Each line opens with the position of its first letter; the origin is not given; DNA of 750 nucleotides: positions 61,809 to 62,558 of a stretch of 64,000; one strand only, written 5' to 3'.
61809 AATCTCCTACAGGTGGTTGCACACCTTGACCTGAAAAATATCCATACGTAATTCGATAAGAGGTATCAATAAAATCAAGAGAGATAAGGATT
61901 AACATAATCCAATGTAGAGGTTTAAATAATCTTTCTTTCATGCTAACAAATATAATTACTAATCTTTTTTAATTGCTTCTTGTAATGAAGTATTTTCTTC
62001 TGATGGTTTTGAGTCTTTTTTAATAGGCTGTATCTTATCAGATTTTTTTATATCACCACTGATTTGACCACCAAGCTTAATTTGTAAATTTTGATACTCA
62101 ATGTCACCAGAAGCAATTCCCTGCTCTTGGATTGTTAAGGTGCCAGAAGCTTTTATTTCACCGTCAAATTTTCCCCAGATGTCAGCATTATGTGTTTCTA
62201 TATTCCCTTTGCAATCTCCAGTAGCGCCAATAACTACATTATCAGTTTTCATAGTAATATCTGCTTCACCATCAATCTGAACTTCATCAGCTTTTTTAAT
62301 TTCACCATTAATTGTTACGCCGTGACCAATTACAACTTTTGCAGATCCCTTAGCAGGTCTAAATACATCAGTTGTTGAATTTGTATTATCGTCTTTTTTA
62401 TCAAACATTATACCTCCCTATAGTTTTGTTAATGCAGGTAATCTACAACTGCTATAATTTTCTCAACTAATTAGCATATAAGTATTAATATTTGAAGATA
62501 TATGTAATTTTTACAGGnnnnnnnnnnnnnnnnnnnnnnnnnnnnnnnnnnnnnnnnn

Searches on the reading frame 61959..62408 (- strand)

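Call 3: search_protein_families(library=pfam, proteins=[window:61959-62408:-], max_evalue=0.01)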
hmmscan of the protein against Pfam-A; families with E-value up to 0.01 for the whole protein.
window:61959-62408:- (149 aa): 1 family
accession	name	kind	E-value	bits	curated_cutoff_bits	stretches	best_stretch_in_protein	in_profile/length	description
PF04519.19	Bactofilin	-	2.2e-20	73.1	27.9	1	26-120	2-97/98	Polymer-forming cytoskeletal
